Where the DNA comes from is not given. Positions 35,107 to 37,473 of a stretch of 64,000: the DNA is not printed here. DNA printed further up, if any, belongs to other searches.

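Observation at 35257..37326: Reverse-order cyanophycin-synthetase-like architecture: Mur-ligase (FolC/CapB-like) domain followed by an ATP-grasp domain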

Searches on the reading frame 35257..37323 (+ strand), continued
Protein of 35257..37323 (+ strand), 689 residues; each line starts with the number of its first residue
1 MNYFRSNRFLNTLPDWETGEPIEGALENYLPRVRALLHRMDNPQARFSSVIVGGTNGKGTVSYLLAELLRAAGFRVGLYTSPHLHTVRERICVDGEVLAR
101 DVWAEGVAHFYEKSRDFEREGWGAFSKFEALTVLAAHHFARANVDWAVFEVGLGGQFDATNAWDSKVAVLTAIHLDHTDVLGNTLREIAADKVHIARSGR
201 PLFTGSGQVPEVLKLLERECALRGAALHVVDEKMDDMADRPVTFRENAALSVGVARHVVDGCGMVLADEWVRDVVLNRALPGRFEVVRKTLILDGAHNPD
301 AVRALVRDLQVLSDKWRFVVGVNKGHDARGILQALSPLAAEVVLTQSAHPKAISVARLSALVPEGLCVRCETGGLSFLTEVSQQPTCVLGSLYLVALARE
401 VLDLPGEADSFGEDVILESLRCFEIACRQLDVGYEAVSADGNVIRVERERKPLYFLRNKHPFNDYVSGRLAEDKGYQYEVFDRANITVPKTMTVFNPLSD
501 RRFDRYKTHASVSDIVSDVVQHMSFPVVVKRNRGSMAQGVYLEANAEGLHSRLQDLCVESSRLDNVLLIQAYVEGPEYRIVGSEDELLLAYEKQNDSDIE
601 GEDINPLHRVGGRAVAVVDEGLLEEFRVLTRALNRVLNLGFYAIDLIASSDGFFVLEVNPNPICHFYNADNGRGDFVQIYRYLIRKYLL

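Call 28: predict_structure(alignment_id=A1)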
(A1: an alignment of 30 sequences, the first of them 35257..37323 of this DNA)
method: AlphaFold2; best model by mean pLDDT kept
length: 689 residues; sequences in the alignment: 30
mean_pLDDT: 81.3   pTM: 0.67
mean pLDDT of the five models: 81.3, 81.3, 80.3, 76.7, 76.5
residues with pLDDT >= 90: 232; 70-90: 329; 50-70: 107; < 50: 21
segments of 3 or more residues with pLDDT < 50: 17-21, 154-157, 408-411
pLDDT, mean of each block of 10 residues (from residue 1): 64 57 54 86 91 82 92 93 67 86 86 79 76 92 94 52 77 64 73 84 89 91 92 75 85 95 90 79 67 81 85 90 85 93 85 89 92 77 82 79 62 62 87 75 71 69 72 83 89 88 83 96 93 64 93 84 77 92 90 74 74 85 94 87 91 89 66 83 86
secondary structure, 60 per line:
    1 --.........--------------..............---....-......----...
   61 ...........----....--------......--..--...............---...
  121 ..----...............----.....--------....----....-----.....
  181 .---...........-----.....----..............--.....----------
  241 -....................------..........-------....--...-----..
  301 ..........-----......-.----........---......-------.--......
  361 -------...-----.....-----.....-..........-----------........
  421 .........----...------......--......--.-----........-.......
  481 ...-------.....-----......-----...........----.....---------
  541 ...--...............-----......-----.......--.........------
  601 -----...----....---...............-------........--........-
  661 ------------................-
elements in order (helices of 4 or more, strands of 3 or more residues): H3-11 H26-39 H43-46 E48-53 H58-71 E76-79 E91-93 H100-114 H118-122 H127-141 E146-150 H159-162 E167-170 H176-181 H185-195 E201-205 H210-223 E226-230 H242-261 H268-277 E285-288 E291-293 H299-310 E316-321 H328-335 E339-344 H355-360 E368-370 H376-380 E386-390 H392-401 H413-429 E434-436 E443-448 E451-456 H465-472 H474-483 E491-495 H501-506 H512-522 E527-531 E541-543 H546-560 E566-571 E577-583 E586-594 E613-616 H620-634 E642-649 E652-659 H673-688

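Call 31: search_protein_families(library=ncbifam, proteins=[L021:3532-4581:+, L021:6978-8132:+, L021:8999-9802:-, L021:9807-10943:-, L021:10946-12217:-, L021:12226-13197:-], max_evalue=0.00001)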
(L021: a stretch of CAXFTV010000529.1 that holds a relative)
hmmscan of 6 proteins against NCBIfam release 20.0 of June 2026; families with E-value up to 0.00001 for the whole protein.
L021:3532-4581:+ (350 aa): 39 families (the best 25 are shown)
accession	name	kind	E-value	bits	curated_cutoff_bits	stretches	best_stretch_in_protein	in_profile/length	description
TIGR02666.1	moaA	equivalog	8.8e-105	350.4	284.05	1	15-329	3-320/336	GTP 3',8-cyclase MoaA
TIGR02668.1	moaA_archaeal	equivalog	5.8e-62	209.4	325.25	1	15-314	3-298/303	GTP 3',8-cyclase MoaA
NF001199.0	PRK00164.2-1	equivalog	2.5e-58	197.7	231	1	15-314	5-301/308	GTP 3',8-cyclase MoaA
NF045702.1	rSAM_GDGT_ether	equivalog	1.1e-15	57.2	450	1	25-201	89-266/486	tetraether lipid synthase Tes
TIGR04055.1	rSAM_NirJ2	equivalog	1.3e-15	57.8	500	1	29-201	7-174/326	putative heme d1 biosynthesis radical SAM protein NirJ2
NF045646.2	rSAM_Se_TrsS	equivalog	1.3e-14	53.6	490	1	26-200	90-263/441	radical SAM (seleno)protein TrsS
TIGR04311.1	rSAM_Geo_metal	subfamily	1.4e-14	54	400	1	24-197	5-183/423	radical SAM/SPASM family putative metalloenzyme maturase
TIGR04545.1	rSAM_ahbD_hemeb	equivalog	4.9e-14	52.5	500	1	28-227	6-201/339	heme b synthase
NF050035.1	rSAM_WgK_link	exception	1.3e-13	50.7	650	1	24-159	11-144/367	radical SAM/SPASM peptide maturase WgkB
NF038283.1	viperin_w_prok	equivalog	1.9e-13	50.2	180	1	28-183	8-173/281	viperin family antiviral radical SAM protein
TIGR04466.1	rSAM_BlsE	equivalog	2.3e-12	47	400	1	26-173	7-148/327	cytosylglucuronate decarboxylase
TIGR04347.1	pseudo_SAM_Halo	equivalog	5.7e-12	45.6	525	1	28-197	44-207/390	TIGR04347 family pseudo-SAM/SPASM protein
TIGR02109.1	PQQ_syn_pqqE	equivalog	6.2e-12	45.1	381.35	1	18-194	4-175/358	pyrroloquinoline quinone biosynthesis protein PqqE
NF049973.1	radical_Rv1681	equivalog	1.5e-11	43.8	380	1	31-173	81-220/326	Rv1681 family radical SAM protein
TIGR04251.1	SCM_rSAM_ScmF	equivalog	3e-11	43.3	400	1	20-197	2-179/353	SynChlorMet cassette radical SAM/SPASM protein ScmF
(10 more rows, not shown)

L021:6978-8132:+ (385 aa): 44 families (the best 25 are shown)
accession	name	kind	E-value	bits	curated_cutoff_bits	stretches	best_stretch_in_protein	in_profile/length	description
TIGR01328.1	met_gam_lyase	equivalog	1.9e-105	352.9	549.7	1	7-384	3-389/391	methionine gamma-lyase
NF006097.0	PRK08249.1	equivalog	2.5e-99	332.3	600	1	6-384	9-394/402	cystathionine gamma-synthase family protein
NF005695.0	PRK07503.1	equivalog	4.8e-97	325.2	666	1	9-384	11-395/403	methionine gamma-lyase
TIGR01326.1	OAH_OAS_sulfhy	subfamily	1.7e-96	323.5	495.1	2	8-219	2-220/418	O-acetylhomoserine aminocarboxypropyltransferase/cysteine synthase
NF006003.0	PRK08133.1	equivalog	2.6e-96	322.7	522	1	32-384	42-395/396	O-succinylhomoserine sulfhydrylase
NF005976.0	PRK08064.1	equivalog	3.8e-96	322.4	627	1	7-384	6-381/390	cystathionine beta-lyase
NF006347.0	PRK08574.1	equivalog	9.6e-95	317.5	477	1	24-384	18-383/385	cystathionine gamma-synthase family protein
NF005810.0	PRK07671.1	equivalog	5.7e-94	315.2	594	1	9-383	4-376/377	bifunctional cystathionine gamma-lyase/homocysteine desulfhydrase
NF004876.0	PRK06234.1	subfamily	1.2e-93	314.3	666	1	8-384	9-396/400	methionine gamma-lyase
TIGR01325.1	O_suc_HS_sulf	equivalog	1.3e-93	313.6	510.05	1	42-383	41-380/380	O-succinylhomoserine sulfhydrylase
NF005871.0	PRK07811.1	equivalog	4.3e-93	312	513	1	6-384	11-387/389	cystathionine gamma-synthase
TIGR02080.1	O_succ_thio_ly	equivalog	1.7e-91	306.8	504.55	1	22-383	18-379/382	cystathionine gamma-synthase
NF005047.0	PRK06460.1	equivalog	4.6e-91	305.5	501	1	21-384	14-373/376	hypothetical protein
NF004821.0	PRK06176.1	equivalog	6.9e-88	295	642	1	8-384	3-377/380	cystathionine gamma-synthase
NF005026.0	PRK06434.1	equivalog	1.1e-86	291.1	634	1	8-384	9-383/385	cystathionine gamma-lyase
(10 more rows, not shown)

L021:8999-9802:- (268 aa): 0 families

L021:9807-10943:- (379 aa): 5 families
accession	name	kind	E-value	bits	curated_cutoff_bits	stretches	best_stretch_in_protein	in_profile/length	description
TIGR00881.1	2A0104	subfamily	3.3e-13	49.4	407.75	1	26-152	17-149/379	phosphoglycerate transporter protein PgtP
TIGR00895.1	2A0115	subfamily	5.7e-12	45.3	418.55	1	4-196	16-212/398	aromatic acid/H+ symport family MFS transporter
NF033135.1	cmx_cmrA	equivalog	2.1e-10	40.3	400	1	8-326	7-329/374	Cmx/CmrA family chloramphenicol efflux MFS transporter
NF053757.1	BclibactTpBcbE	equivalog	1.2e-08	34.3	600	0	21-177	19-183/394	bacillibactin exporter BcbE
NF049980.1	SfMCT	equivalog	9.2e-08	31.1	320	0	204-372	6-177/378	L-lactate MFS transporter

L021:10946-12217:- (424 aa): 2 families
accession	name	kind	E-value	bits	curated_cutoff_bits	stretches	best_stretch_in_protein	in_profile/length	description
TIGR00880.1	2_A_01_02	superfamily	6.3e-08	32.8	131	0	75-206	3-139/141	multidrug resistance protein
NF012174.0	tet_MFS_A_B_C_D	equivalog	1e-07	31.1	475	0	62-220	36-193/382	Tet(A)/Tet(B)/Tet(C) family tetracycline efflux MFS transporter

L021:12226-13197:- (324 aa): 6 families
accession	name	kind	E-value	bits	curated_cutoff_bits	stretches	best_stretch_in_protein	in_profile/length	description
NF053535.1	DhyDRhmHlse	equivalog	9.9e-58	195.7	500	1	89-321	59-280/284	2,4-didehydro-3-deoxy-L-rhamnonate hydrolase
TIGR02303.1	HpaG-C-term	equivalog_domain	1.3e-54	185.3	276.4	1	75-320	18-243/245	4-hydroxyphenylacetate degradation bifunctional isomerase/decarboxylase, C-terminal subunit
NF011750.0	PRK15203.1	equivalog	1.6e-35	122.7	811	1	101-321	223-424/429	4-hydroxyphenylacetate degradation bifunctional isomerase/decarboxylase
TIGR02305.1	HpaG-N-term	equivalog_domain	5.1e-34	117.6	228.65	1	103-319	3-205/205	4-hydroxyphenylacetate degradation bifunctional isomerase/decarboxylase, N-terminal subunit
NF009399.0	PRK12764.1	equivalog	9.9e-32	110.6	444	1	97-311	18-211/501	fumarylacetoacetate hydrolase family protein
NF007967.0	PRK10691.1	equivalog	1.2e-27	96.7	201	1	101-311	17-211/219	fumarylacetoacetate hydrolase family protein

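Call 39: find_encoding_contigs(protein=P0001, flank=10000, max_places=3)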
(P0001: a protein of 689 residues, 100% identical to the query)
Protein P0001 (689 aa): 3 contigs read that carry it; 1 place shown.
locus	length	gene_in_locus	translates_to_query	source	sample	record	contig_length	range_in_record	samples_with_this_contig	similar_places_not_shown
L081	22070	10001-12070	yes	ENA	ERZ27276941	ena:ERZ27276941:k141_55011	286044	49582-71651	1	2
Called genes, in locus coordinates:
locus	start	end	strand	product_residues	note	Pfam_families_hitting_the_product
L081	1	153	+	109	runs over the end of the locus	-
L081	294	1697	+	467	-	PF00089:Trypsin, PF13365:Trypsin_2, PF12812:PDZ_1 (faint), PF13180:PDZ_2, PF17820:PDZ_6 (weak), PF00595:PDZ, PF13180:PDZ_2, PF17820:PDZ_6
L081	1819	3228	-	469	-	PF00884:Sulfatase, PF01663:Phosphodiest (faint), PF16347:SGSH_C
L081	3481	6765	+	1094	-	PF08450:SGL (faint), PF07494:Reg_prop (faint), PF24684:Vgb_lyase (faint), PF07228:SpoIIE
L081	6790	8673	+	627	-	PF11412:DsbD_N, PF02683:DsbD_TM, PF03190:Thioredox_DsbH (weak), PF13098:Thioredoxin_2, PF13899:Thioredoxin_7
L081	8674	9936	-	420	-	-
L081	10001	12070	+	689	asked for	PF08245:Mur_ligase_M (faint), PF27239:FOL3_C, PF02875:Mur_ligase_C, PF08443:RimK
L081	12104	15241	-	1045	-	PF17132:Glyco_hydro_106, PF13364:BetaGal_ABD2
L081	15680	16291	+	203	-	PF01128:IspD, PF12804:NTP_transf_3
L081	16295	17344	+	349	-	PF00701:DHDPS (weak)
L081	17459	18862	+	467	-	PF00171:Aldedh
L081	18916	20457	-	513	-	PF00884:Sulfatase, PF01663:Phosphodiest (faint), PF16347:SGSH_C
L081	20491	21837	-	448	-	PF00890:FAD_binding_2, PF01266:DAO (weak), PF03486:HI0933_like, PF07992:Pyr_redox_2 (weak), PF12831:FAD_oxidored, PF13450:NAD_binding_8 (weak)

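Call 87: fold_search(model_id=the predicted structure, library=pdb)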
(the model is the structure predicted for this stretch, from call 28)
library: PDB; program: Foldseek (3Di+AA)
matches with E <= 10: 1296; with E <= 0.001: 583
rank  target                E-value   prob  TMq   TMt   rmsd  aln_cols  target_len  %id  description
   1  1o5z                  7.6e-26  1.00  0.50  0.80   3.2       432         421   27  Crystal structure of Folylpolyglutamate synthase (TM0166) from Thermotoga maritima at 2.10 A resolution (released 2003-11-11)
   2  2vor                  8.1e-25  1.00  0.49  0.74   4.4       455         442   27  Crystal Structures of Mycobacterium tuberculosis Folylpolyglutamate Synthase Complexed with ADP and AMPPCP (released 2008-07-01)
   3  3pyz                  2.6e-24  1.00  0.48  0.77   4.1       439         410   30  Crystal structure of bifunctional folylpolyglutamate synthase/dihydrofolate synthase complexed with AMPPNP and Mn ion fr (released 2011-01-19)
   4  2gca                  6.0e-24  1.00  0.48  0.79   4.3       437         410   26  apo form of L. casei FPGS (released 2006-06-27)
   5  2vos                  9.6e-24  1.00  0.50  0.74   4.3       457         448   27  Mycobacterium tuberculosis Folylpolyglutamate synthase complexed with ADP (released 2008-07-01)
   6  1jbv                  1.5e-23  1.00  0.48  0.79   4.0       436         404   27  FPGS-AMPPCP complex (released 2001-09-19)
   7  3nrs                  1.7e-23  1.00  0.45  0.74   6.1       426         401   29  Crystal structure of ligand-free bifunctional folylpolyglutamate synthase/dihydrofolate synthase from yersinia pestis c0 (released 2010-08-04)
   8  3n2a                  2.0e-23  1.00  0.47  0.77   4.1       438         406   29  Crystal structure of bifunctional folylpolyglutamate synthase/dihydrofolate synthase from Yersinia pestis CO92 (released 2010-06-30)
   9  2gcb                  3.6e-23  1.00  0.48  0.78   4.8       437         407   26  G51S/S52T double mutant of L. casei FPGS (released 2006-06-27)
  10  3qcz                  5.2e-23  1.00  0.46  0.75   4.6       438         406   29  Crystal structure of bifunctional folylpolyglutamate synthase/dihydrofolate synthase with Mn, AMPPNP and L-Glutamate bou (released 2011-02-02)
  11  1w78                  9.2e-23  1.00  0.48  0.76   4.1       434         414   27  E.coli FolC in complex with DHPP and ADP (released 2005-02-09)
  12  1jbw                  1.0e-22  1.00  0.47  0.76   4.8       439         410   27  FPGS-AMPPCP-folate complex (released 2001-09-19)
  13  2gc5                  1.6e-22  1.00  0.48  0.78   4.3       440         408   26  G51S mutant of L. casei FPGS (released 2006-06-27)
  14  2gc6                  2.5e-22  1.00  0.48  0.78   4.9       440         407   26  S73A mutant of L. casei FPGS (released 2006-06-27)
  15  1w7k                  2.9e-22  1.00  0.48  0.76   4.0       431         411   27  E.coli FolC in complex with ADP, without folate substrate (released 2005-02-09)
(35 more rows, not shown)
